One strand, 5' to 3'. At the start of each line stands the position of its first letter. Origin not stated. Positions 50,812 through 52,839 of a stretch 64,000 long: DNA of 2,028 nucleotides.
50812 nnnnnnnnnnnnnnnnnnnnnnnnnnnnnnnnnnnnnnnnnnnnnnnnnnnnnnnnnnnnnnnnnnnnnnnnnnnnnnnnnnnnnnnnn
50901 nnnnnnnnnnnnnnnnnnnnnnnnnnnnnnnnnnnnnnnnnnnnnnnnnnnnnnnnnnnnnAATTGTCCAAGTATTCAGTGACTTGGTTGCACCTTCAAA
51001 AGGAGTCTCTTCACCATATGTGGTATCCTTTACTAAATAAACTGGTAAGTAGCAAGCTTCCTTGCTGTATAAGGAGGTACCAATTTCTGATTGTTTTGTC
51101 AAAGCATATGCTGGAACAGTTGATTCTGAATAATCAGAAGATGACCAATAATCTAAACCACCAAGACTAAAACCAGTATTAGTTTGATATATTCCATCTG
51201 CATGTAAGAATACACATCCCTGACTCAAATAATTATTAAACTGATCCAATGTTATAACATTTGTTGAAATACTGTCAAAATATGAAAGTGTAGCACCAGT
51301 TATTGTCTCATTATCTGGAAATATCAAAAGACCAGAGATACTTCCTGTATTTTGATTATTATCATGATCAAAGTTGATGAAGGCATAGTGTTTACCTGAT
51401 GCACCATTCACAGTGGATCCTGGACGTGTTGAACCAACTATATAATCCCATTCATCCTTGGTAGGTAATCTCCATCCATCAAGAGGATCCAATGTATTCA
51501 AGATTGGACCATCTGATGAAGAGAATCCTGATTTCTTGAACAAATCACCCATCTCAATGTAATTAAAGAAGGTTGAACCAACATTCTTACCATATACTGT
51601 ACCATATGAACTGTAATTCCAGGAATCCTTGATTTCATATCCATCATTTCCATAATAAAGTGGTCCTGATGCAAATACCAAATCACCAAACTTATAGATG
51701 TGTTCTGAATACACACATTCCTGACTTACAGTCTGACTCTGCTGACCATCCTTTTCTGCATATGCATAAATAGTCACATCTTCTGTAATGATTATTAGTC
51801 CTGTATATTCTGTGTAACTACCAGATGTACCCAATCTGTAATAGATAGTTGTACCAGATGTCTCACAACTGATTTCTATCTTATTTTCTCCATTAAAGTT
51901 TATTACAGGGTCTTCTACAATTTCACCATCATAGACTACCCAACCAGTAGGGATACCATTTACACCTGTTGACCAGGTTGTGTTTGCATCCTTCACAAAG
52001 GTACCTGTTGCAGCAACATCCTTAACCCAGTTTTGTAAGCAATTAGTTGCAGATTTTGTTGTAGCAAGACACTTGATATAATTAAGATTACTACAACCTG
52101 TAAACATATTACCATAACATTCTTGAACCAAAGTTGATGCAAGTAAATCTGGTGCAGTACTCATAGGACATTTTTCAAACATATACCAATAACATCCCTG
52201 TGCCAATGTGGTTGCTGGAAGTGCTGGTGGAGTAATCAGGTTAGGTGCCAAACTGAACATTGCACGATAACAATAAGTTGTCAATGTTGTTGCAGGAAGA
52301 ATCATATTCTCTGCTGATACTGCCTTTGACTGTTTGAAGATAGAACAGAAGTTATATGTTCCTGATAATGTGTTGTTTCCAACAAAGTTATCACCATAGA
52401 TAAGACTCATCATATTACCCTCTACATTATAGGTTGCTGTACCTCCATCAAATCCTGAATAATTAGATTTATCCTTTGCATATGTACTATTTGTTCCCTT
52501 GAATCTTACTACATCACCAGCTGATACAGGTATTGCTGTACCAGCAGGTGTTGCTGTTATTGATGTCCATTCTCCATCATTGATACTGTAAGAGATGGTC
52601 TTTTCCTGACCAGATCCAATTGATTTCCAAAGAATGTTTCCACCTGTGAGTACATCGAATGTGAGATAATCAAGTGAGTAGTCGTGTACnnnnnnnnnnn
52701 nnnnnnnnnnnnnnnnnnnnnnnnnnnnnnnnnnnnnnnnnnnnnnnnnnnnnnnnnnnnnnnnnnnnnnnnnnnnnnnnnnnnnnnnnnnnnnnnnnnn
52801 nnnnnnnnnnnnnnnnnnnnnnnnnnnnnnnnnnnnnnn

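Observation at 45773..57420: Two giant tandem minus-strand genes encoding modular LRR / Ig-like / glycosidase proteins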

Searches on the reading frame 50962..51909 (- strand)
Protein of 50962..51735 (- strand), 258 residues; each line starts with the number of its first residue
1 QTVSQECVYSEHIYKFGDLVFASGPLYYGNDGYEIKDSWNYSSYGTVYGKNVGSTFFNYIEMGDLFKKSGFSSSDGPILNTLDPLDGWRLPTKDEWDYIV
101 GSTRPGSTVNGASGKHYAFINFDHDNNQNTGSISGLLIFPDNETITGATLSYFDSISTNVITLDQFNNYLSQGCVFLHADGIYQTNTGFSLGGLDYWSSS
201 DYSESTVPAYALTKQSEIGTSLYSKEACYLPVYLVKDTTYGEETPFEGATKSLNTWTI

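Call 15: search_protein_families(library=pfam, proteins=[window:50962-51735:-], max_evalue=1)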
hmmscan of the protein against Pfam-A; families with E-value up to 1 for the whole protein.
seq(258 aa): 3 families
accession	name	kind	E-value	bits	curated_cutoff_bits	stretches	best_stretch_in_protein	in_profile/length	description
PF10043.14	DUF2279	-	0.0073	17.4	28.6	1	39-75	39-75/91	Predicted periplasmic lipoprotein (DUF2279)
PF07603.17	Lcl_C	-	0.03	15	34.9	1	86-111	43-68/117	Lcl C-terminal domain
PF09603.15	Fib_succ_major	-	0.83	10.3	33.9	0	79-99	62-81/187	Fibrobacter succinogenes major domain (Fib_succ_major)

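Call 16: search_protein_families(library=ncbifam, proteins=[window:50962-51735:-], max_evalue=1)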
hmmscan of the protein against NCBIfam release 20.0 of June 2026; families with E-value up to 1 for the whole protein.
seq(258 aa): 1 family
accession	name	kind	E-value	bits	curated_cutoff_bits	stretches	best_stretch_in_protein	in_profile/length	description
TIGR02145.1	Fib_succ_major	domain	0.026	15.2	41.65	1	86-105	64-83/176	FISUMP domain-containing protein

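Call 38: search_solved_structures(query=window:50962-51735:-, max_evalue=1)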
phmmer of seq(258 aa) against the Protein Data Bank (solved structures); distinct sequences matched with E-value up to 1: 0.

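Call 47: find_homologous_proteins(query=window:50962-51696:-, max_evalue=0.001)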
Query seq(245 aa) (245 aa): 13 proteins with E <= 0.001 among 223 candidates.
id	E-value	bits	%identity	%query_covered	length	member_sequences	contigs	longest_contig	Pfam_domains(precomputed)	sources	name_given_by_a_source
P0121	2.3e-69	252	56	98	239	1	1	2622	PF09603.16,PF26707.1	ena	-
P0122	9.4e-53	197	48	90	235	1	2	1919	PF09603.16,PF26707.1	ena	-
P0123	2.8e-48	183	50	80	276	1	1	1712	PF26707.1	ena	-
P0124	8.4e-46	174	42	91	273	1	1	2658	-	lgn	-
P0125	1.7e-45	173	45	90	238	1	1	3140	-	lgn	-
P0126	3.8e-39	153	49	67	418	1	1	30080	-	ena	-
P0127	6.9e-39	152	46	71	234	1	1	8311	-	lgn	-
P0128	9.6e-39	151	43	91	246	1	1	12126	PF26707.1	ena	-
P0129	9.8e-39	151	49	72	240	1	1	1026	-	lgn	-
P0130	6.5e-34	136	47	65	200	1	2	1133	-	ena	-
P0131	1.5e-29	121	43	71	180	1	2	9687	PF26707.1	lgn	-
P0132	1.1e-28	118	35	81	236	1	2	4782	PF26707.1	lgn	-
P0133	7.7e-19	86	34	77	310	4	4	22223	-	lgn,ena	-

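Call 62: search_solved_structures(query=A2, max_evalue=1)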
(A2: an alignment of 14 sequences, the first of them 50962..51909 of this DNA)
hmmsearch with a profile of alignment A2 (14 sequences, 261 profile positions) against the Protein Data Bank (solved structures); distinct sequences matched with E-value up to 1: 5.
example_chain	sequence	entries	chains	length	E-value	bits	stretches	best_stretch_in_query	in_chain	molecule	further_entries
8pjw_A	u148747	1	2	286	0.25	13.6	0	105-146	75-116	SAKe6FE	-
7qe1_A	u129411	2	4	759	0.37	13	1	79-117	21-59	SN243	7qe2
7qee_A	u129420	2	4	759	0.37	13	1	79-117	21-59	SN243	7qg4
7qea_A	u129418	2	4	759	0.37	13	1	79-117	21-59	SN243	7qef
8pjz_A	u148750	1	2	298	0.64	12.2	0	105-135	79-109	SAKe6EEtal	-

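Call 74: predict_structure(alignment_id=A2)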
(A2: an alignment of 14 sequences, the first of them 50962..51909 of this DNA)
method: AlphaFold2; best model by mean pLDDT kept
length: 316 residues; sequences in the alignment: 14
mean_pLDDT: 75.0   pTM: 0.72
mean pLDDT of the five models: 75.0, 74.0, 72.5, 72.2, 68.6
residues with pLDDT >= 90: 113; 70-90: 86; 50-70: 56; < 50: 61
segments of 3 or more residues with pLDDT < 50: 1-11, 18-38, 185-188, 299-316
pLDDT, mean of each block of 10 residues (from residue 1): 44 48 43 46 55 55 58 91 88 74 78 93 96 92 91 88 95 93 56 92 94 89 90 86 78 86 82 64 92 75 39 31
secondary structure, 60 per line:
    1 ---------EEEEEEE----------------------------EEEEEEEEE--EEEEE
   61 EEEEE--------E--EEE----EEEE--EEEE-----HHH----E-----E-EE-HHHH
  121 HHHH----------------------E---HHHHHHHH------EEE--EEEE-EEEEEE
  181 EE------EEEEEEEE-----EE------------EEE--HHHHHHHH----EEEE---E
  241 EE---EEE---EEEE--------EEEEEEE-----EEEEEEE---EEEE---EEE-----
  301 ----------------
elements in order: E10-16 E45-53 E56-65 E77-79 E84-87 E90-93 H117-124 H151-158 E165-167 E170-173 E175-182 E189-196 E216-218 H221-228 E233-236 E240-242 E246-248 E252-255 E264-270 E276-282 E286-289 E293-295

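Call 77: fold_search(model_id=the predicted structure, library=pdb)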
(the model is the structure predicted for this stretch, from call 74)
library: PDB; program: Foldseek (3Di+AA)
matches with E <= 10: 570; with E <= 0.001: 0
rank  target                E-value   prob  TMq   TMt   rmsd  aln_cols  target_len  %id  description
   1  4m6a_A                1.8e-01  0.93  0.15  0.44   5.2        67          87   22  N-Terminal beta-Strand Swapping in a Consensus Derived Alternative Scaffold Driven by Stabilizing Hydrophobic Interact (released 2014-02-26)
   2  6rpy                  1.8e-01  0.11  0.17  0.20  18.1       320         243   10  Cytokine receptor-like factor 3 C-terminus residues 174-442: Hg-SAD derivative (released 2020-03-25)
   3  6rpz                  2.0e-01  0.10  0.16  0.19  18.4       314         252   10  Cytokine receptor-like factor 3 C-terminus residues 174-442: native collected with 1.7A wavelength (released 2020-03-25)
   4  6weo_0                2.2e-01  0.38  0.15  0.22  12.9       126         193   13  IL-22 Signaling Complex with IL-22R1 and IL-10Rbeta (released 2021-04-28)
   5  5n47_F                2.4e-01  0.63  0.15  0.17   7.8        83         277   14  Structure of Anticalin N7E in complex with the three-domain fragment Fn7B8 of human oncofetal fibronectin (released 2018-02-14)
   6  9a3v_B                2.5e-01  0.44  0.14  0.22   8.2        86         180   20  Predicted model of tissue transglutaminase 2 (TG2) in complex with plasma fibronectin type III modules 14 and 15 (FNII (released 2024-02-02)
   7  6rpx                  2.5e-01  0.10  0.18  0.21  17.7       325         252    9  Cytokine receptor-like factor 3 C-terminus residues 174-442: native (released 2020-03-25)
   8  5n47_D                2.8e-01  0.54  0.15  0.16   8.2        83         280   14  Structure of Anticalin N7E in complex with the three-domain fragment Fn7B8 of human oncofetal fibronectin (released 2018-02-14)
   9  4m6a_D                3.0e-01  0.89  0.16  0.45   5.0        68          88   22  N-Terminal beta-Strand Swapping in a Consensus Derived Alternative Scaffold Driven by Stabilizing Hydrophobic Interact (released 2014-02-26)
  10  6weo_9                3.6e-01  0.63  0.14  0.22  10.2        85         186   14  IL-22 Signaling Complex with IL-22R1 and IL-10Rbeta (released 2021-04-28)
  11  8peq_A                3.6e-01  0.63  0.15  0.17   6.1        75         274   16  Complex of diubiquitin-derived artificial binding protein (Affilin) variant Af2 with its target oncofetal fibronectin  (released 2024-06-26)
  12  2dm4_MODEL_1_A        3.8e-01  0.33  0.14  0.30   7.1        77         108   17  Solution structure of the second fn3 domain of human sorLA/LR11 (released 2006-10-20)
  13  2gee                  4.5e-01  0.63  0.16  0.25   6.3        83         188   20  Crystal Structure of Human Type III Fibronectin Extradomain B and Domain 8 (released 2006-10-17)
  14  4m6a_I                4.8e-01  0.72  0.14  0.43   6.0        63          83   25  N-Terminal beta-Strand Swapping in a Consensus Derived Alternative Scaffold Driven by Stabilizing Hydrophobic Interact (released 2014-02-26)
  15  4m6a_E                5.1e-01  0.77  0.15  0.44   5.2        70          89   21  N-Terminal beta-Strand Swapping in a Consensus Derived Alternative Scaffold Driven by Stabilizing Hydrophobic Interact (released 2014-02-26)
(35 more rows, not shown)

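Call 79: search_protein_families(library=pfam, alignment_id=A2, max_evalue=0.01)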
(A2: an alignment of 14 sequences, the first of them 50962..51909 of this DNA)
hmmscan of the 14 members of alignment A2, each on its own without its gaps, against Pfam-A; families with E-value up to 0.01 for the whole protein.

A. member 1, window:50962-51909:- (316 aa): 3 families
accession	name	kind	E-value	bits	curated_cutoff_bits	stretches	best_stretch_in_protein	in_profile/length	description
PF13290.12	CHB_HEX_C_1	-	0.00011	22.5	22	1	5-61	6-65/67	Chitobiase/beta-hexosaminidase C-terminal domain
PF13287.12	Fn3_assoc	-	0.0032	18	23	1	11-63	1-57/59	Fn3 associated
PF10043.14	DUF2279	-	0.0099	17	28.6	0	100-133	41-75/91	Predicted periplasmic lipoprotein (DUF2279)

B. families by the number of members that match (of 14 scanned): 6 families
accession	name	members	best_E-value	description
PF09603.15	Fib_succ_major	7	3.2e-09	Fibrobacter succinogenes major domain (Fib_succ_major)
PF07603.17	Lcl_C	5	0.00014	Lcl C-terminal domain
PF13290.12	CHB_HEX_C_1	1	0.00011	Chitobiase/beta-hexosaminidase C-terminal domain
PF13287.12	Fn3_assoc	1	0.0032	Fn3 associated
PF11614.14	FixG_C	1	0.0051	IG-like fold at C-terminal of FixG, putative oxidoreductase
PF10043.14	DUF2279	1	0.0099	Predicted periplasmic lipoprotein (DUF2279)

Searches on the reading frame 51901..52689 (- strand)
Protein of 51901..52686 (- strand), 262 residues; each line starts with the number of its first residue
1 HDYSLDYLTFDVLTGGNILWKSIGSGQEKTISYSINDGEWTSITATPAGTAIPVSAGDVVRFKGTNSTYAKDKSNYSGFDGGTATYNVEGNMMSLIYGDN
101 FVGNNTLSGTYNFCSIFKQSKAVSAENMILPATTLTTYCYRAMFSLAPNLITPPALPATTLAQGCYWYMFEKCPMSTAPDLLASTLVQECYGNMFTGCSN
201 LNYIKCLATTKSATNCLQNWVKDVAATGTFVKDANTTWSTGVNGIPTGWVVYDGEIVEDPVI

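Call 15: search_protein_families(library=pfam, proteins=[window:51901-52686:-], max_evalue=1)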
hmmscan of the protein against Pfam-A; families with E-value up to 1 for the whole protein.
seq(262 aa): 0 families

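Call 16: search_protein_families(library=ncbifam, proteins=[window:51901-52686:-], max_evalue=1)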
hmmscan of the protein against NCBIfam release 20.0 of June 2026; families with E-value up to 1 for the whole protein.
seq(262 aa): 0 families

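Call 37: search_solved_structures(query=window:51901-52686:-, max_evalue=1)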
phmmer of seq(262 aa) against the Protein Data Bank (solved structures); distinct sequences matched with E-value up to 1: 1.
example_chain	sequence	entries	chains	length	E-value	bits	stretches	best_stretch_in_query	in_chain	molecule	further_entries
3sh4_A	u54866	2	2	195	0.086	15.7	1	6-64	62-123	LG3 peptide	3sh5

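Call 63: search_solved_structures(query=A1, max_evalue=0.1)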
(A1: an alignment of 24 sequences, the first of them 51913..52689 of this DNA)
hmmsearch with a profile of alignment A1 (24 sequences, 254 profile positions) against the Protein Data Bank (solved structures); distinct sequences matched with E-value up to 0.1: 1.
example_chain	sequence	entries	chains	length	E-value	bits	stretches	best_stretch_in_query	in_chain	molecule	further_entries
4fs7_A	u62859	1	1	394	0.094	15.3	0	140-205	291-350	Uncharacterized protein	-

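Call 71: predict_structure(alignment_id=A1)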
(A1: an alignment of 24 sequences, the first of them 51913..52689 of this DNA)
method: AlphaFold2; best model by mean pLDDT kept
length: 259 residues; sequences in the alignment: 24
mean_pLDDT: 96.5   pTM: 0.91
mean pLDDT of the five models: 96.5, 96.4, 96.4, 95.9, 95.7
residues with pLDDT >= 90: 250; 70-90: 4; 50-70: 2; < 50: 3
segments of 3 or more residues with pLDDT < 50: 257-259
pLDDT, mean of each block of 10 residues (from residue 1): 95 99 90 98 98 99 97 96 98 98 96 97 98 97 98 97 98 98 97 98 98 97 98 96 98 75
secondary structure, 60 per line:
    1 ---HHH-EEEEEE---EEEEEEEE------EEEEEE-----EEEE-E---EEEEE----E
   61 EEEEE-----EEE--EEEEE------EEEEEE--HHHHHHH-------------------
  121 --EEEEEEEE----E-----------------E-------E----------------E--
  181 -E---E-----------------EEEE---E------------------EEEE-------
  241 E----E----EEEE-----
elements in order: E8-13 E17-24 E31-36 E42-45 E51-55 E60-65 E71-73 E76-80 E87-92 H95-101 E123-130 E204-207 E230-233 E251-254

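Call 75: fold_search(model_id=the predicted structure, library=pdb)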
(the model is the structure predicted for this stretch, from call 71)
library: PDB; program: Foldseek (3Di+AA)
matches with E <= 10: 687; with E <= 0.001: 0
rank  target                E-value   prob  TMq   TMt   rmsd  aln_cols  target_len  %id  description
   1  9eul                  1.7e-01  0.28  0.10  0.08   9.5        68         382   24  Cryo-EM structure of Staphylococcus aureus bacteriophage phi812 central spike protein - knob and petal domains (released 2025-04-09)
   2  3u37_H                3.1e-01  0.90  0.23  0.17   4.9        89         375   11  An Acetyl Xylan Esterase (Est2A) from the Rumen Bacterium Butyrivibrio proteoclasticus. (released 2013-02-13)
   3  2hyx_A                3.1e-01  0.51  0.13  0.11   5.2        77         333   16  Structure of the C-terminal domain of DipZ from Mycobacterium tuberculosis (released 2007-07-17)
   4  3u37_B                3.7e-01  0.84  0.22  0.16   5.0        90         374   11  An Acetyl Xylan Esterase (Est2A) from the Rumen Bacterium Butyrivibrio proteoclasticus. (released 2013-02-13)
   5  4dev_A                3.9e-01  0.84  0.22  0.17   5.0        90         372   11  An Acetyl Xylan Esterase (Est2A) from the Rumen Bacterium Butyrivibrio proteoclasticus. (released 2013-02-13)
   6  4dev_D                3.9e-01  0.84  0.22  0.17   5.0        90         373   11  An Acetyl Xylan Esterase (Est2A) from the Rumen Bacterium Butyrivibrio proteoclasticus. (released 2013-02-13)
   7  3u37_A                3.9e-01  0.82  0.22  0.16   5.0        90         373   11  An Acetyl Xylan Esterase (Est2A) from the Rumen Bacterium Butyrivibrio proteoclasticus. (released 2013-02-13)
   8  4xvh                  3.9e-01  0.57  0.17  0.14   5.9        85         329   21  Crystal structure of a Corynascus thermopiles (Myceliophthora fergusii) carbohydrate esterase family 2 (CE2) enzyme plus (released 2015-02-11)
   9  2waa                  4.1e-01  0.80  0.16  0.13   3.5        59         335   14  Structure of a family two carbohydrate esterase from Cellvibrio japonicus (released 2009-03-24)
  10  5cyy_A                4.8e-01  0.38  0.13  0.11   5.6        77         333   16  Structure of the C-terminal domains of DipZ from Mycobacterium tuberculosis (released 2016-01-13)
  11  1zz8_B                5.3e-01  0.54  0.16  0.20   5.3        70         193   16  Crystal Structure of FeII HppE in Complex with Substrate Form 2 (released 2005-07-26)
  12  5j6y                  5.3e-01  0.11  0.12  0.15  12.8       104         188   10  Crystal structure of PA14 domain of MpAFP Antifreeze protein (released 2017-06-07)
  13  2wz8                  5.5e-01  0.54  0.15  0.25   8.1        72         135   14  Family 35 carbohydrate binding module from Clostridium thermocellum (released 2010-07-14)
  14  1zz9_C                5.5e-01  0.51  0.16  0.20   5.3        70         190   18  Crystal Structure of FeII HppE (released 2005-07-26)
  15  6q0i_A                5.5e-01  0.47  0.15  0.17   6.9        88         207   12  Inferred intermediate I-7 (I-7-6) of the human antibody lineage 652 in complex with influenza hemagglutinin head domai (released 2019-12-18)
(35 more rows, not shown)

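Call 95: search_dna_similar(query=window:51913-52689:-, collection=phages, mode=protein, max_evalue=0.001, max_rows=25)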
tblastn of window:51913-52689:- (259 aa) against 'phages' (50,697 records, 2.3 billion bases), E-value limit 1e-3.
No match.
